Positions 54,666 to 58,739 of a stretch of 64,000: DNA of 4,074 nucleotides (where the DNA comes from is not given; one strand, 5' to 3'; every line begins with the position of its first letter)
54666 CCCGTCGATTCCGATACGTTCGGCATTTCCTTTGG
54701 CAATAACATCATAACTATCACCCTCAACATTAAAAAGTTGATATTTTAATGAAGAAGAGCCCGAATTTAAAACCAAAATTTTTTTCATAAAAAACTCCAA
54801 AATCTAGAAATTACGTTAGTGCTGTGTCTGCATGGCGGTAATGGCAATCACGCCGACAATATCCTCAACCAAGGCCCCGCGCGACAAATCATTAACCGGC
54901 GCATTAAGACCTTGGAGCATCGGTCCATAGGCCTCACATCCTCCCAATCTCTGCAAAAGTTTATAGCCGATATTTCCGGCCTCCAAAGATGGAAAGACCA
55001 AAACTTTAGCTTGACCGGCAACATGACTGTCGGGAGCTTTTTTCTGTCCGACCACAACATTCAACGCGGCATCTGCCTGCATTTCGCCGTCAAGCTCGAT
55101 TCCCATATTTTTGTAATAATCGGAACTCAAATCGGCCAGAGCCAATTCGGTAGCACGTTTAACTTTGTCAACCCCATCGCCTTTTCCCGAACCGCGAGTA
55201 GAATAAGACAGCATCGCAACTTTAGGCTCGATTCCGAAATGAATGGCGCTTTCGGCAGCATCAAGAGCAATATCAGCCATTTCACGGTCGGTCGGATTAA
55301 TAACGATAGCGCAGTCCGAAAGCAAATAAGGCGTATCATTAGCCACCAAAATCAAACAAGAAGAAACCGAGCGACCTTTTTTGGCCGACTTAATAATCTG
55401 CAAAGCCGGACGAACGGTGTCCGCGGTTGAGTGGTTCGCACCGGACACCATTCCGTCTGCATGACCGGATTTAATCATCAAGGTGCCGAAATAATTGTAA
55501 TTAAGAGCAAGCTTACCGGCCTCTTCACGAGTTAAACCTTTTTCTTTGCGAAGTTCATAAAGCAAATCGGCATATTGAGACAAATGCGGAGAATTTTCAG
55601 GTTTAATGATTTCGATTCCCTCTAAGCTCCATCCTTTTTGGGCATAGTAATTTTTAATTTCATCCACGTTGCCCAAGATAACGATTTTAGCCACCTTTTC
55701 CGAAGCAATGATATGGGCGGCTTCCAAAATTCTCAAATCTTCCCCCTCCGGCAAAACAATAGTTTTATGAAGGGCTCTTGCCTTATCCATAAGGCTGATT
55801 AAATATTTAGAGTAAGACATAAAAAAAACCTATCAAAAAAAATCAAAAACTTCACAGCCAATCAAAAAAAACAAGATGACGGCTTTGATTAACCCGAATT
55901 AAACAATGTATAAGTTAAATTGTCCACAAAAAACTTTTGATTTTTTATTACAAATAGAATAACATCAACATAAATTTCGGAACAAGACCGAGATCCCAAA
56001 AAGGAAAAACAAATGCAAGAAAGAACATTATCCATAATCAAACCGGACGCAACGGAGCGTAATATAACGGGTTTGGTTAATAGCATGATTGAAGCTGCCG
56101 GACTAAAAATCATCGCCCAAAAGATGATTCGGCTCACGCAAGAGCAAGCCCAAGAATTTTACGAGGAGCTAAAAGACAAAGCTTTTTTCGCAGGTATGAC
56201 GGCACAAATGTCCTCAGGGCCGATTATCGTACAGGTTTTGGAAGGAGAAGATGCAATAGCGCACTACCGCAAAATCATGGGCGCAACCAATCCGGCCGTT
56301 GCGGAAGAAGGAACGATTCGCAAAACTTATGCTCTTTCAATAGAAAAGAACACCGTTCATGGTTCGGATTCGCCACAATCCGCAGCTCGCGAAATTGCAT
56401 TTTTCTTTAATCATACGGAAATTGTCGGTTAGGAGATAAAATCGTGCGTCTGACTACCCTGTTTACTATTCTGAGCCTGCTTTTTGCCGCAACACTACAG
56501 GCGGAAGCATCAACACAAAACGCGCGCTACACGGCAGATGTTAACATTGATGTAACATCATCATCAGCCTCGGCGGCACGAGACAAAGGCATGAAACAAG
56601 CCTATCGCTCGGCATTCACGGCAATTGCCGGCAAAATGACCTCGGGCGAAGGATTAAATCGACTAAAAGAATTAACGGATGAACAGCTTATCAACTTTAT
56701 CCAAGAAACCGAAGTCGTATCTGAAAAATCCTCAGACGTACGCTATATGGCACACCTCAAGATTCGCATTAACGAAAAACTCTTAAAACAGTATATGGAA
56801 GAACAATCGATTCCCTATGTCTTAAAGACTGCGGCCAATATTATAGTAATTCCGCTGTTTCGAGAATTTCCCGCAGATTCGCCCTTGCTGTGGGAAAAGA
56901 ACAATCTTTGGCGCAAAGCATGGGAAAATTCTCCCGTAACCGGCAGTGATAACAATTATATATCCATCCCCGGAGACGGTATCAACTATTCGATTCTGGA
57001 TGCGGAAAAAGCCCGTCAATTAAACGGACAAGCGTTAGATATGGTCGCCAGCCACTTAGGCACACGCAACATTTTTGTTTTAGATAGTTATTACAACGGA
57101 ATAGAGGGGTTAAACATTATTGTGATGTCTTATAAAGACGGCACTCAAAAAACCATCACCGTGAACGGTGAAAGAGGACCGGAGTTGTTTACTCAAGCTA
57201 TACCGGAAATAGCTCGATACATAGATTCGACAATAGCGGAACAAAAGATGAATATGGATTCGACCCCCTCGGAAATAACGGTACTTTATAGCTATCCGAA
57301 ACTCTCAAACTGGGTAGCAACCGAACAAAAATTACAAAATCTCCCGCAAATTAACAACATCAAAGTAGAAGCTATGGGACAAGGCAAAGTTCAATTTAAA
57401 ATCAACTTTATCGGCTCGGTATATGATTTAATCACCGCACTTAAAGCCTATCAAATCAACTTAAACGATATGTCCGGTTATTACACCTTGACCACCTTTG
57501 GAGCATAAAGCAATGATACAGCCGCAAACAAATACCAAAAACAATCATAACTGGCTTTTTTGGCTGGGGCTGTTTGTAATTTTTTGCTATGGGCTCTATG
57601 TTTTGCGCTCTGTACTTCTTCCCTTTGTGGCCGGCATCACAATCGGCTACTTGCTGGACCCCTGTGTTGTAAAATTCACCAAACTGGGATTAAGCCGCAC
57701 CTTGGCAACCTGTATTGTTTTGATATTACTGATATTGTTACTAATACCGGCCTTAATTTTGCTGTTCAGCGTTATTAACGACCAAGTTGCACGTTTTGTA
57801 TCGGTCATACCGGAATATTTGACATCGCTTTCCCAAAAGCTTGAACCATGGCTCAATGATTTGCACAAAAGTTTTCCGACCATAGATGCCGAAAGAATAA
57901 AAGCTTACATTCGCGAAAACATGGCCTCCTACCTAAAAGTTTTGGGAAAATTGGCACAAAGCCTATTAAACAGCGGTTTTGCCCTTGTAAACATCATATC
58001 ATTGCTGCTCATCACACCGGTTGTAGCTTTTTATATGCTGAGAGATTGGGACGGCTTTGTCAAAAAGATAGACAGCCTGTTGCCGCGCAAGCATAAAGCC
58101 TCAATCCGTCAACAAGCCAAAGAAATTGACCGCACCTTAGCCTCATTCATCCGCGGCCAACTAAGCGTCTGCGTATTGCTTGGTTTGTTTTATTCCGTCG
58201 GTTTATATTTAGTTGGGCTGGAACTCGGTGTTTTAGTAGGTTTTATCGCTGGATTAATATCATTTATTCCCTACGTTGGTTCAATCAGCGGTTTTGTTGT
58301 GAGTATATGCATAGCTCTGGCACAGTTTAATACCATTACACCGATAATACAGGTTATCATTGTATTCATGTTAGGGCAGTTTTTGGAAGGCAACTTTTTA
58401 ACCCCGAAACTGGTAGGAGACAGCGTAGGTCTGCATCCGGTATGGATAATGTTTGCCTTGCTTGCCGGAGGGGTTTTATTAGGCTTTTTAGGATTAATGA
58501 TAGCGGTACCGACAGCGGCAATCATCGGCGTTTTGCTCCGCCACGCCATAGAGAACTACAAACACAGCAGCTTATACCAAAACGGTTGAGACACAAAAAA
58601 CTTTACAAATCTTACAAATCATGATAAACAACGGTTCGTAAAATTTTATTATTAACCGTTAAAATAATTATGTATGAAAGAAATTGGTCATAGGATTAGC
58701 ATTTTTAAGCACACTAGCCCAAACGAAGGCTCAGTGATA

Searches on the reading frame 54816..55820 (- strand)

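Call 7: search_protein_families(library=pfam, proteins=[window:54816-55820:-], max_evalue=0.0001)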
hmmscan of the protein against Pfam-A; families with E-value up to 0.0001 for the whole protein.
window:54816-55820:- (334 aa): 1 family
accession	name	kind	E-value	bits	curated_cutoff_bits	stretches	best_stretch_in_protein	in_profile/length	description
PF01515.24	PTA_PTB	-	1.4e-114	383.2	24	1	9-329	5-319/319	Phosphate acetyl/butaryl transferase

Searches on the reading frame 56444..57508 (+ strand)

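Call 20: search_protein_families(library=pfam, proteins=[window:56444-57508:+], max_evalue=0.00001)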
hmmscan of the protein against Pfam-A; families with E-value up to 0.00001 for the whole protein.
window:56444-57508:+ (354 aa): 0 families

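Call 63: search_protein_families(library=pfam, proteins=[window:56444-57508:+], max_evalue=0.05)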
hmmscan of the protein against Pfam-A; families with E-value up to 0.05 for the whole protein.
window:56444-57508:+ (354 aa): 2 families
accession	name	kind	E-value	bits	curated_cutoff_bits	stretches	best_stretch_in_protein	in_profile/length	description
PF24168.1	PB4_spike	-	0.00074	19.1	27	1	232-287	199-255/315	Straight fiber protein PB4 spike domain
PF09839.14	DUF2066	-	0.0017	18.2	23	1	38-163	15-133/232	Uncharacterized protein conserved in bacteria (DUF2066)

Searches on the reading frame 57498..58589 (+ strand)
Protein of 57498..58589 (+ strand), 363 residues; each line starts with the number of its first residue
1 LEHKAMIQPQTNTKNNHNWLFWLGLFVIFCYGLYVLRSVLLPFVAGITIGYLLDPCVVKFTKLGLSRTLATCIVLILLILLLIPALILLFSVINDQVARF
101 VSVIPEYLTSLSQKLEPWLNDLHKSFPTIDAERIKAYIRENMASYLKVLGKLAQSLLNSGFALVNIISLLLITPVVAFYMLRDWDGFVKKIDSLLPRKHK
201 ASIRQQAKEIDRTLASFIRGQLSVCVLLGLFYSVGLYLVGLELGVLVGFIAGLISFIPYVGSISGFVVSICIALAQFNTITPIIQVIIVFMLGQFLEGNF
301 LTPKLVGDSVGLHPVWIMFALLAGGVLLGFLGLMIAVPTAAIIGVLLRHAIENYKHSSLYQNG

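Call 20: search_protein_families(library=pfam, proteins=[window:57498-58589:+], max_evalue=0.00001)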
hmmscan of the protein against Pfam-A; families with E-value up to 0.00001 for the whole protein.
window:57498-58589:+ (363 aa): 1 family
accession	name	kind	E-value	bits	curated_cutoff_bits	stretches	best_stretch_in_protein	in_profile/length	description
PF01594.21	AI-2E_transport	-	3.7e-64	217.4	34.3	1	24-349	5-325/327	AI-2E family transporter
